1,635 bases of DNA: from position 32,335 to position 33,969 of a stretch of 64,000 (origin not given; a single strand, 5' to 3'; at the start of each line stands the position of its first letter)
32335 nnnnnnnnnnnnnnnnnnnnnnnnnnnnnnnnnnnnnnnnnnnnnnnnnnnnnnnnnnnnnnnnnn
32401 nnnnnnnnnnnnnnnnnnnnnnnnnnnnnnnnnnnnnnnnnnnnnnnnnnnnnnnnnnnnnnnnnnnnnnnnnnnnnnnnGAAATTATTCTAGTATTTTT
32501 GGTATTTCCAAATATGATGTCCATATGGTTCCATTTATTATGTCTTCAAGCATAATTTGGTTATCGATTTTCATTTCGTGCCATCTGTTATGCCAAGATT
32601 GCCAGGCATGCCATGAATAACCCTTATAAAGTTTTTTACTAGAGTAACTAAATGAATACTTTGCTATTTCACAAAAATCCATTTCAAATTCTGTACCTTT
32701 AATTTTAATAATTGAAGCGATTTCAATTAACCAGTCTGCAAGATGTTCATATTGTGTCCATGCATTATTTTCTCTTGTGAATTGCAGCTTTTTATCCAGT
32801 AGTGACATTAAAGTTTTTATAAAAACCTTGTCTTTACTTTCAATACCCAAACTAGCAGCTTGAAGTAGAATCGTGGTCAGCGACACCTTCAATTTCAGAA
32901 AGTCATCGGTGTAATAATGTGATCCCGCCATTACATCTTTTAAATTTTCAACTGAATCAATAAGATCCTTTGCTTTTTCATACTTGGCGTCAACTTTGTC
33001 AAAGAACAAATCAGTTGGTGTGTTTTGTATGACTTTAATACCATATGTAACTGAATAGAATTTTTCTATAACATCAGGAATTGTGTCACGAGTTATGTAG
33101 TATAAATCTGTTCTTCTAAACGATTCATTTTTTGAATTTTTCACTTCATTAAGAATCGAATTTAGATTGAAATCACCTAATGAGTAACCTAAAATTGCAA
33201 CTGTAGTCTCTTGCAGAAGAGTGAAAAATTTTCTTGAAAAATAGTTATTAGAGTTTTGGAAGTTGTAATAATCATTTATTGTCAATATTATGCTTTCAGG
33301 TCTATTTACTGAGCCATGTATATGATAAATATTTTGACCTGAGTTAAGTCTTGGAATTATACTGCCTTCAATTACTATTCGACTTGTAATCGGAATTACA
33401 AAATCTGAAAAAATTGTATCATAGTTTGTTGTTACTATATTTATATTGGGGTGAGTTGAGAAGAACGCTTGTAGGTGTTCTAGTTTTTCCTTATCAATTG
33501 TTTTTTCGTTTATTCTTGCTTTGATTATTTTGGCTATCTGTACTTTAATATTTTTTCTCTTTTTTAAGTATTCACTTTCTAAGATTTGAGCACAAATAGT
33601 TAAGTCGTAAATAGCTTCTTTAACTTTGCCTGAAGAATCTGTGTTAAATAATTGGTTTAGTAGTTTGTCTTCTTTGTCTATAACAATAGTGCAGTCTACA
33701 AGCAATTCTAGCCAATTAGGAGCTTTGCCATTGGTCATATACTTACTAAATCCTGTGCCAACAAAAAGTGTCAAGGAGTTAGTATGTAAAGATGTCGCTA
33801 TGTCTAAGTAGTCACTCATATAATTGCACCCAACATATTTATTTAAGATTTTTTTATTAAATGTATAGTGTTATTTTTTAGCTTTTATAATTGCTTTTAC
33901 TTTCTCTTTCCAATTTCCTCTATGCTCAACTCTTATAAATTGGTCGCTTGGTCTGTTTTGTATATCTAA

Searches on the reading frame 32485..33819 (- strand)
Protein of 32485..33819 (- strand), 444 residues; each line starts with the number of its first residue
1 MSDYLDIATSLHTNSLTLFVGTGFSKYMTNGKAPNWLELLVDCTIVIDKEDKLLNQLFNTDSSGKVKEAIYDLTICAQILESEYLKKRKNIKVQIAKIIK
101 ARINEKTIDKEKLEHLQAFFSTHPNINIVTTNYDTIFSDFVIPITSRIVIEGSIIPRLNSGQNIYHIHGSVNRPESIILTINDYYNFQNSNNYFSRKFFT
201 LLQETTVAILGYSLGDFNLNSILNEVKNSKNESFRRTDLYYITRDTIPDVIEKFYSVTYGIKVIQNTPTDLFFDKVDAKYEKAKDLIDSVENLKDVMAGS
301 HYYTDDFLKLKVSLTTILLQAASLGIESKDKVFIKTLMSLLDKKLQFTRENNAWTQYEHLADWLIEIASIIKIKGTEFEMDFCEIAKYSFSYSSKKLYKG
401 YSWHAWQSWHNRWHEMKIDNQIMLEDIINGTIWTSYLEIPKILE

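Call 3: search_protein_families(library=pfam, proteins=[window:32485-33819:-], max_evalue=1)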
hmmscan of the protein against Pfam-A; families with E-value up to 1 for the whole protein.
window:32485-33819:- (444 aa): 1 family
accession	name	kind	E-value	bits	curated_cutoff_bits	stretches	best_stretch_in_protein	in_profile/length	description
PF13289.12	SIR2_2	-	9.9e-23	81.2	24.5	1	128-263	3-140/141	SIR2-like domain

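Call 4: search_protein_families(library=padloc, proteins=[window:32485-33819:-], max_evalue=1)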
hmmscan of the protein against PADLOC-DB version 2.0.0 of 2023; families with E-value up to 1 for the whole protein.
window:32485-33819:- (444 aa): 7 families
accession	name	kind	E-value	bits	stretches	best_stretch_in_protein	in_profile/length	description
PDLC04968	PDC-S25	-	1.4e-28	98.2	1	13-227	22-242/517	-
PDLC04967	PDC-S25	-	2.1e-15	54.8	1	58-229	76-254/528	-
PDLC00407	ThsA1|ThsA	-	2.2e-15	54.3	1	7-245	13-225/478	STALD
PDLC00409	ThsA1|ThsA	-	2.1e-11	41.6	1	96-237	76-220/242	STALD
PDLC04088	SIR2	-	2e-07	28.5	2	196-284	283-370/390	-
PDLC04087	SIR2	-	0.00028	17.9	1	63-136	70-143/343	-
PDLC04093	SIR2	-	0.00079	16.5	2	76-137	92-163/395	-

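Call 5: search_protein_families(library=ncbifam, proteins=[window:32485-33819:-], max_evalue=1)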
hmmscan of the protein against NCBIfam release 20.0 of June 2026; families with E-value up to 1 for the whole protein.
window:32485-33819:- (444 aa): 1 family
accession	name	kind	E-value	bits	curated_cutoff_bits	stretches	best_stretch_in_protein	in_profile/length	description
NF041818.1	Dsr1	equivalog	0.00021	19.1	1400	1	65-140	62-135/1263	anti-phage defense-associated sirtuin Dsr1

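Call 15: find_homologous_proteins(query=window:32485-33819:-, max_evalue=0.001)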
Query window:32485-33819:- (444 aa): 594 proteins with E <= 0.001 among 6547 candidates; the best 120 are listed.
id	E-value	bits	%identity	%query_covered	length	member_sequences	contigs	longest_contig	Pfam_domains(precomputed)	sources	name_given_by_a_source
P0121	2.8e-262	888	89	100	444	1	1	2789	PF13289.13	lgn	-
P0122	8.0e-261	883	89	100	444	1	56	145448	PF13289.13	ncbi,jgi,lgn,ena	jgi:hypothetical protein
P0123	1.7e-258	876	88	100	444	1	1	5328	PF13289.13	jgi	-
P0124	1.2e-253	860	85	100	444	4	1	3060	PF13289.13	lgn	-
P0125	3.4e-247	838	84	100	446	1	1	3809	PF13289.13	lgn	-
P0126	7.2e-247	837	84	100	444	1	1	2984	PF13289.13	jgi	jgi:hypothetical protein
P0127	1.2e-246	837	84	100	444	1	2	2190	PF13289.13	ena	-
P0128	2.5e-245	832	82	100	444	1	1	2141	PF13289.13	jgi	-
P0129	5.8e-245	831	82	100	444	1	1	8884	PF13289.13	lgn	-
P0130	4.3e-244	828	82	100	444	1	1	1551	PF13289.13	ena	-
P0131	2.1e-242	823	89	94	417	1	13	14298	PF13289.13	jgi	jgi:hypothetical protein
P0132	2.2e-239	813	81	100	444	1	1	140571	PF13289.13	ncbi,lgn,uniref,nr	ncbi:SIR2 family protein [Pedobacter sp. MC2016-14]|uniref:SIR2 family NAD-dependent protein deacyla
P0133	1.3e-238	810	81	100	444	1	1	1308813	PF13289.13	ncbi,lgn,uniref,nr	ncbi:SIR2 family NAD-dependent protein deacylase [Albibacterium bauzanense]|uniref:SIR2-like protein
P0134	4.0e-238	809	80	100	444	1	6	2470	PF13289.13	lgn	-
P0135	3.1e-237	806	90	91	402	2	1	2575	PF13289.13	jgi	-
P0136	7.5e-237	804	81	100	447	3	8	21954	PF13289.13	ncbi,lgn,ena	-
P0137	9.8e-234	794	81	100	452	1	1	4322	PF13289.13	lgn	-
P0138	3.0e-231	786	77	100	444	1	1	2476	PF13289.13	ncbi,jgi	jgi:hypothetical protein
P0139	6.4e-231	785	84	94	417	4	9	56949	PF13289.13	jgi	-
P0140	2.8e-229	779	76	100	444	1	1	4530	PF13289.13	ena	-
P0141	9.4e-224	761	75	100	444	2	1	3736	PF13289.13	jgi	jgi:hypothetical protein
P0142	2.1e-223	760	76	100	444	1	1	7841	PF13289.13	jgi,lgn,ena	-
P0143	6.3e-217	739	73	100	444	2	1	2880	PF13289.13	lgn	-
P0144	1.5e-213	728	71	100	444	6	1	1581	PF13289.13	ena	-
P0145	5.9e-213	726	72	100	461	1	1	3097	PF13289.13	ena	-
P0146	1.2e-211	721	70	100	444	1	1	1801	PF13289.13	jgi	jgi:hypothetical protein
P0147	2.2e-211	720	71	100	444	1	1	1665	PF13289.13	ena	-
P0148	2.9e-211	720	71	100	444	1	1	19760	PF13289.13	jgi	-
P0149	4.7e-211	719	71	100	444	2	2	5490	PF13289.13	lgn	-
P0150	1.1e-210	718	72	100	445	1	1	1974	PF13289.13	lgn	-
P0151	2.7e-210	717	70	100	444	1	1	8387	PF13289.13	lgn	-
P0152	1.7e-209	714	70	100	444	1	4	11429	PF13289.13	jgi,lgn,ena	-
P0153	4.3e-209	713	70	100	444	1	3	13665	PF13289.13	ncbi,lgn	-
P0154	5.1e-209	713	70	100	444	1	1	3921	PF13289.13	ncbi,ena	-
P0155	2.6e-208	710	70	100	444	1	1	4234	PF13289.13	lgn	-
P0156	3.4e-207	707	69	100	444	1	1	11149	PF13289.13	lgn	-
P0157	3.5e-207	707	69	100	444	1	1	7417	PF13289.13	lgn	-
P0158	7.8e-207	705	68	100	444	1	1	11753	PF13289.13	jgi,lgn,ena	-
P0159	1.1e-206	705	73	97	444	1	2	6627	PF13289.13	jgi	jgi:hypothetical protein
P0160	2.9e-206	704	68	100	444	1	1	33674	PF13289.13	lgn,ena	-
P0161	5.5e-206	703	68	100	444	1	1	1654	PF13289.13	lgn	-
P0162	8.0e-205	699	69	100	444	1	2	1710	PF13289.13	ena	-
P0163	1.9e-194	665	65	100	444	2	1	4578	PF13289.13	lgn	-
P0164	1.5e-192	658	65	100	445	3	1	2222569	PF13289.13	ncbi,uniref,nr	ncbi:hypothetical protein J2X97_000687 [Epilithonimonas hungarica]|uniref:SIR2 family NAD-dependent 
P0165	1.0e-189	649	64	100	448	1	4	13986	PF13289.13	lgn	-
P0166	8.5e-188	643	65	100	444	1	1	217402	PF13289.13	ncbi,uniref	ncbi:SIR2 family protein [Flavobacterium sp. LB3R33]|uniref:SIR2 family protein n=1 Tax=Flavobacteri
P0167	1.6e-187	642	64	100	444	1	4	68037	PF13289.13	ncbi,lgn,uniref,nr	ncbi:SIR2 family protein [uncultured Chryseobacterium sp.]|uniref:SIR2 family NAD-dependent protein 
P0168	2.4e-187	641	64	100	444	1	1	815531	PF13289.13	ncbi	ncbi:SIR2 family NAD-dependent protein deacylase [Aquirufa nivalisilvae]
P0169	2.6e-187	641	63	100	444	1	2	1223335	PF13289.13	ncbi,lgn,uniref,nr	ncbi:hypothetical protein B0A69_19300 [Chryseobacterium shigense]|uniref:SIR2-like domain-containing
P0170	2.9e-186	638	65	100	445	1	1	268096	PF13289.13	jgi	jgi:hypothetical protein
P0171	4.6e-185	634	62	100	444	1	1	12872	PF13289.13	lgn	-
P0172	9.7e-183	626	66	93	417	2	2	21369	PF13289.13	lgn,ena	-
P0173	1.2e-182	626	64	93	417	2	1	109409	PF13289.13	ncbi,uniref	ncbi:MAG TPA: SIR2 family protein [Ohtaekwangia sp.]|uniref:SIR2 family NAD-dependent protein deacyl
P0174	1.1e-178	613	66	93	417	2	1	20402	PF13289.13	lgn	-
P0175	1.4e-178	612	61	100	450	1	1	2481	PF13289.13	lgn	-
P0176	4.7e-177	607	59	100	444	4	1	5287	PF13289.13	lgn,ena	-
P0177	1.2e-176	606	59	100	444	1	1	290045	PF13289.13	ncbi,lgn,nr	ncbi:SIR2 family protein [Tenacibaculum dicentrarchi]|nr:SIR2 family protein [Tenacibaculum dicentra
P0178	1.9e-175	602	59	100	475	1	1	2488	PF13289.13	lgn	-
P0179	1.1e-174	600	59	100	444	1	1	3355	PF13289.13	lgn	-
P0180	1.1e-174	600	61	100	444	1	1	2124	PF13289.13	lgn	-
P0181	3.1e-174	598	58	100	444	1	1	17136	PF13289.13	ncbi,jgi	jgi:hypothetical protein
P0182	5.4e-174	597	57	100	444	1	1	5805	PF13289.13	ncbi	-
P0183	5.7e-172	591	58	100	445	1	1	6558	PF13289.13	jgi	-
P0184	6.8e-172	590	60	100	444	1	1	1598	PF13289.13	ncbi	-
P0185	4.5e-171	588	59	98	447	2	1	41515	PF13289.13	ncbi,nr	ncbi:MAG: hypothetical protein K0S32_2850 [Bacteroidetes bacterium]|nr:hypothetical protein [Bactero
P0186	1.5e-169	583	58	100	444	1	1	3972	PF13289.13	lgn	-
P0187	7.6e-169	580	64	87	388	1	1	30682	PF13289.13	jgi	jgi:hypothetical protein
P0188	1.7e-168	579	57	100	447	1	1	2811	PF13289.13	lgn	-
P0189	2.3e-167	575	56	100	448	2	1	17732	PF13289.13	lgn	-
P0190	8.6e-156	537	56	97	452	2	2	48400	PF13289.13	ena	-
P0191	1.5e-155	537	52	100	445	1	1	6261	PF13289.13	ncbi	-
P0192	4.2e-151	522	55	96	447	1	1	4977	PF13289.13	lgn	-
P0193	2.3e-150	519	53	100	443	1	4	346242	PF13289.13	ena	-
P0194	6.4e-150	518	52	100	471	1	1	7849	PF13289.13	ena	-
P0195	2.0e-148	513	53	99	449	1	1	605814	PF13289.13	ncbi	ncbi:MAG: SIR2 family protein [Reichenbachiella sp.]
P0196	7.7e-148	511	53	100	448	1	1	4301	PF13289.13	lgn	-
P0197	1.3e-147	510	52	96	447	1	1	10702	PF13289.13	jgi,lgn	jgi:hypothetical protein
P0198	1.1e-144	501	53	96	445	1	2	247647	PF13289.13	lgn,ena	-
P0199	6.3e-143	495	50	100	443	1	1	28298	PF13289.13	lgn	-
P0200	9.5e-142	491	52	100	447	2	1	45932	PF13289.13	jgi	jgi:hypothetical protein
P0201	6.8e-141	488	51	100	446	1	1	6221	PF13289.13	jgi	jgi:hypothetical protein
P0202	2.2e-139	483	49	99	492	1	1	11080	PF13289.13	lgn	-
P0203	1.1e-138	481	49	97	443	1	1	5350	PF13289.13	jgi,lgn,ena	-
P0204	1.5e-138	480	52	95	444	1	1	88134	PF13289.13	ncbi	-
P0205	5.3e-136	472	50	96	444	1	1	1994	PF13289.13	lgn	-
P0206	2.2e-135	470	50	95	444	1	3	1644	PF13289.13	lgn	-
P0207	9.8e-135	468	49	100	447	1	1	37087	PF13289.13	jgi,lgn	jgi:hypothetical protein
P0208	1.7e-133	464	49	96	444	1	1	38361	PF13289.13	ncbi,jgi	ncbi:MAG: SIR2 family NAD-dependent protein deacylase [Planctomycetota bacterium]|jgi:hypothetical p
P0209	1.6e-132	461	48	99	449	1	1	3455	PF13289.13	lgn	-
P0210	1.8e-131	457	45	100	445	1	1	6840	PF13289.13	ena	-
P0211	3.8e-131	456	49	96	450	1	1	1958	PF13289.13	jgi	jgi:hypothetical protein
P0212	4.4e-130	453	50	95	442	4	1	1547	PF13289.13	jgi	jgi:hypothetical protein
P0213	9.2e-130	452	49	96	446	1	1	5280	PF13289.13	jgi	jgi:hypothetical protein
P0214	1.6e-129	451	50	96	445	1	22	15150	PF13289.13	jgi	jgi:hypothetical protein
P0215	5.4e-129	449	48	96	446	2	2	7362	PF13289.13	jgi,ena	-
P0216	7.8e-129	448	72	62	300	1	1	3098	PF13289.13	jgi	-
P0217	1.4e-128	448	46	99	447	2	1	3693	PF13289.13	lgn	-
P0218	1.4e-128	448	48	96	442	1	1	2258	PF13289.13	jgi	jgi:hypothetical protein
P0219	1.6e-128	447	48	96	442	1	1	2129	PF13289.13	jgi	jgi:hypothetical protein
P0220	5.0e-128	446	48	96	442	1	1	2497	PF13289.13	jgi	jgi:hypothetical protein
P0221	5.0e-128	446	45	100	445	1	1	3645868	PF13289.13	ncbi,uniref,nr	ncbi:SIR2 family protein [Bacillus sp. es.036]|uniref:SIR2 family protein n=1 Tax=Bacillus sp. es.03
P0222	6.7e-128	445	48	96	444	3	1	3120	PF13289.13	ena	-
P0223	8.1e-126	439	48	96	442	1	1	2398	PF13289.13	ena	-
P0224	2.7e-125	437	49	96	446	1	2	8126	PF13289.13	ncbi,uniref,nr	ncbi:SIR2 family protein [Leptospira meyeri]|uniref:SIR2 family protein n=1 Tax=Leptospira meyeri Ta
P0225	3.3e-125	437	46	96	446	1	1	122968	PF13289.13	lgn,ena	-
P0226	1.4e-124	434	47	96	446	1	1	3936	PF13289.13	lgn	-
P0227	1.7e-124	434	48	95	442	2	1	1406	PF13289.13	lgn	-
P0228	1.8e-124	434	45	97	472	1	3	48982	PF13289.13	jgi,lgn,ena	-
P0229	2.2e-124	434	46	99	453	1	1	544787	PF13289.13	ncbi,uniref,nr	ncbi:SIR2 family protein [Neobacillus notoginsengisoli]|uniref:SIR2 family protein n=1 Tax=Neobacill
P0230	7.0e-123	429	45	100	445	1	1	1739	PF13289.13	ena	-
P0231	3.8e-122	426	45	97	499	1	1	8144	PF13289.13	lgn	-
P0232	9.0e-122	425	46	96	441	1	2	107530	PF13289.13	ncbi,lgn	-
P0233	1.1e-120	422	46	96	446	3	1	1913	PF13289.13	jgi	jgi:hypothetical protein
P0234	1.4e-120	421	47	96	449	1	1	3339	PF13289.13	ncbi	-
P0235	1.5e-120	421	47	95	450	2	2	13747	PF13289.13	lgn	-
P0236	8.4e-120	419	43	95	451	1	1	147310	PF13289.13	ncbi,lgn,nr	ncbi:SIR2 family protein [Bacillus sp. JRC01]|nr:SIR2 family protein [Bacillus sp. JRC01]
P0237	1.8e-119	418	45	97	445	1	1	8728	PF13289.13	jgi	jgi:SIR2-like protein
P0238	4.6e-119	416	44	99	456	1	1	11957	PF13289.13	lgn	-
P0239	9.2e-119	415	45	97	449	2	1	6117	PF13289.13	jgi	jgi:hypothetical protein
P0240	1.2e-118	415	46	96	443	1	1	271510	PF13289.13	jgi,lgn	jgi:hypothetical protein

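Call 34: find_encoding_contigs(protein=P0122, flank=5000, max_places=6)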
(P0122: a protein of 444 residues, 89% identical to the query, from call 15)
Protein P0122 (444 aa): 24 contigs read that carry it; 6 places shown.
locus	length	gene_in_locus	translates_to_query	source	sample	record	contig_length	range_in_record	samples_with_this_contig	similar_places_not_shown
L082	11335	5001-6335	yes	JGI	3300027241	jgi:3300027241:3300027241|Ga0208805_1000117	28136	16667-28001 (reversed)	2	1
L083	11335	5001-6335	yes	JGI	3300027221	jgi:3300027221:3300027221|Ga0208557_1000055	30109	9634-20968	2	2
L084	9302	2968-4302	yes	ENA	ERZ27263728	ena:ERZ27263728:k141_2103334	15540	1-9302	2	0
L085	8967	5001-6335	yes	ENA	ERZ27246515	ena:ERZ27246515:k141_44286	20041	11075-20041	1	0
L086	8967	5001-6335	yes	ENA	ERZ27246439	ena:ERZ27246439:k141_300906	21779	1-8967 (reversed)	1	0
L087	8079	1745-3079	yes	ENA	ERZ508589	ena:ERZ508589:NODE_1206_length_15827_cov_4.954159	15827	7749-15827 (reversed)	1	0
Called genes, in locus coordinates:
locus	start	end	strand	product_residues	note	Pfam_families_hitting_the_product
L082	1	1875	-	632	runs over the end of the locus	PF13620:CarboxypepD_reg, PF13506:Glyco_transf_21, PF00535:Glycos_transf_2, PF13641:Glyco_tranf_2_3, PF13632:Glyco_trans_2_3, PF03552:Cellulose_synt (weak)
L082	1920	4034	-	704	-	PF10459:Peptidase_S46, PF13365:Trypsin_2 (faint)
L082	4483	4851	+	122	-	PF12728:HTH_17 (weak)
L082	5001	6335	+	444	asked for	PF13289:SIR2_2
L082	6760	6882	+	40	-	-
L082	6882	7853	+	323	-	PF13585:CHU_C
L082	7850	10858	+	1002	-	PF13884:Peptidase_S74, PF18962:Por_Secre_tail (weak)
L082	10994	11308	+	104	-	-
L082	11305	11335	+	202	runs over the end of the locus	-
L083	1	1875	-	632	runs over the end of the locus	PF13620:CarboxypepD_reg, PF13506:Glyco_transf_21, PF00535:Glycos_transf_2, PF13641:Glyco_tranf_2_3, PF13632:Glyco_trans_2_3, PF03552:Cellulose_synt (weak)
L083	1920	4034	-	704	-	PF10459:Peptidase_S46, PF13365:Trypsin_2 (faint)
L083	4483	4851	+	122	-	PF12728:HTH_17 (weak)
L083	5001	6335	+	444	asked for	PF13289:SIR2_2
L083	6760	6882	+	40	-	-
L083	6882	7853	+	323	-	PF13585:CHU_C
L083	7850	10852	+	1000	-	PF13884:Peptidase_S74, PF18962:Por_Secre_tail (weak)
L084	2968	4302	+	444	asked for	PF13289:SIR2_2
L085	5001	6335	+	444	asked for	PF13289:SIR2_2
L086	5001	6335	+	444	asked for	PF13289:SIR2_2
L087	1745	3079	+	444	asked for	PF13289:SIR2_2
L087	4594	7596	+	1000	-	PF13884:Peptidase_S74, PF18962:Por_Secre_tail (weak)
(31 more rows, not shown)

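Call 35: find_encoding_contigs(protein=P0133, flank=5000, max_places=2)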
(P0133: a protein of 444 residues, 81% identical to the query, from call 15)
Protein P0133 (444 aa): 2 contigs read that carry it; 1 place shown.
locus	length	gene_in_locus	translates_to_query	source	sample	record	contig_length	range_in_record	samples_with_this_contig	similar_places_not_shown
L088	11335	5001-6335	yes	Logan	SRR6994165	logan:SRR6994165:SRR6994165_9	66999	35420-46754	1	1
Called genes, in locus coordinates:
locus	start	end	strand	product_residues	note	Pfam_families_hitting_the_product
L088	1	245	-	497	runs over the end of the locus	PF03321:GH3, PF23571:GH3_M, PF23572:GH3_C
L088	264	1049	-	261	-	-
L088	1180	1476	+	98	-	PF00085:Thioredoxin, PF13098:Thioredoxin_2, PF13899:Thioredoxin_7 (weak), PF13905:Thioredoxin_8 (faint)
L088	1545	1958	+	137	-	PF00581:Rhodanese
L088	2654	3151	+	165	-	-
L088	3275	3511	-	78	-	-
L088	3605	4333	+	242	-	-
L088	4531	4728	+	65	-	-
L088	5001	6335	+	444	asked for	PF13289:SIR2_2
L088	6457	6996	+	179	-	-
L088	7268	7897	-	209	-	PF13643:DUF4145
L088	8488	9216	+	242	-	PF03932:CutC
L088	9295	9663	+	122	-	PF09966:DUF2200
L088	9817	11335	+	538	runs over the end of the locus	PF00128:Alpha-amylase, PF16657:Malt_amylase_C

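Call 36: find_encoding_contigs(protein=P0221, flank=5000, max_places=2)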
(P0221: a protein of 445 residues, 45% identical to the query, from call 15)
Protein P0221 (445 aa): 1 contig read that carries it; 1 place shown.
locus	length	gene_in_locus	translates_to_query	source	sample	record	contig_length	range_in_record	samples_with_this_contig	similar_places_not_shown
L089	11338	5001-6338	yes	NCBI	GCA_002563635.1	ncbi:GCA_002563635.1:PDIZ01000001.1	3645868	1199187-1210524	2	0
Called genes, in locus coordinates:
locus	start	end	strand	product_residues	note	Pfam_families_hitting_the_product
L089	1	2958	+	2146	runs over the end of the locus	PF26674:Prophage_tail_N2, PF06605:Prophage_tail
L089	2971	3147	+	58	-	-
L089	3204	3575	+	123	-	-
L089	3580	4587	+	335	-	PF01510:Amidase_2, PF01471:PG_binding_1, PF09374:PG_binding_3 (faint), PF01471:PG_binding_1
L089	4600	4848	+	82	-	PF16079:Phage_holin_5_2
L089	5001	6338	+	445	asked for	PF13289:SIR2_2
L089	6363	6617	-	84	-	-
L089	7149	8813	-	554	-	PF01266:DAO (faint), PF07992:Pyr_redox_2, PF13450:NAD_binding_8 (faint), PF13738:Pyr_redox_3 (weak), PF00070:Pyr_redox, PF02852:Pyr_redox_dim, PF00581:Rhodanese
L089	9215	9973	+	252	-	PF01471:PG_binding_1, PF00877:NLPC_P60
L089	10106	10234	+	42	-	-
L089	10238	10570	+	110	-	PF00293:NUDIX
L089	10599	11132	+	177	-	PF01872:RibD_C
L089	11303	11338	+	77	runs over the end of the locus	-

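Call 39: find_related_loci(query=A2, collection=metagenome_contigs, flank=6000)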
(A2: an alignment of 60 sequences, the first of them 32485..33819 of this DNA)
Query A2 (444 aa) in metagenome_contigs; peptide patterns used: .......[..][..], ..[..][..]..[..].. (x = any residue, [..] = any of these).
590 stretches matched a pattern; 31 encode a relative of the query (tblastn E <= 1e-3); 31 distinct loci.
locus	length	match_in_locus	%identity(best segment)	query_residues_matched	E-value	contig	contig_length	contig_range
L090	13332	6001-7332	89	1-444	0e+0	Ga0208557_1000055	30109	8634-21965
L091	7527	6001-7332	89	1-444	0e+0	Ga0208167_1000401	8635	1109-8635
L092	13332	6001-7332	84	1-444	0e+0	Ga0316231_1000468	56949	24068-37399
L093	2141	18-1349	82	1-444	0e+0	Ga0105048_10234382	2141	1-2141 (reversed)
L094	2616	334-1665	76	1-444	0e+0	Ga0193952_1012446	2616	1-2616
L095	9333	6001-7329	70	1-443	0e+0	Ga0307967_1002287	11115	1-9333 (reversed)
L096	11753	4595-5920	68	1-442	0e+0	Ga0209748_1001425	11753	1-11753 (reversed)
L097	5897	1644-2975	60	1-444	0e+0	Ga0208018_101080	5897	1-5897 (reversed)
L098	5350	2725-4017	49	1-430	5e-147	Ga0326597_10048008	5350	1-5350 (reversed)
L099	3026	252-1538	49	1-428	4e-148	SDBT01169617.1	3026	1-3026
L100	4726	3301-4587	48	1-428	4e-139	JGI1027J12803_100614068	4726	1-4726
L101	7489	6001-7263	48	1-421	1e-134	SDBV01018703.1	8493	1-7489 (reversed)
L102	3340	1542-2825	47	1-426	3e-138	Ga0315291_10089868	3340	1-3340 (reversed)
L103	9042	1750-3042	45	1-431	2e-131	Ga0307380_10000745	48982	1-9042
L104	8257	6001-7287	47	1-426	3e-130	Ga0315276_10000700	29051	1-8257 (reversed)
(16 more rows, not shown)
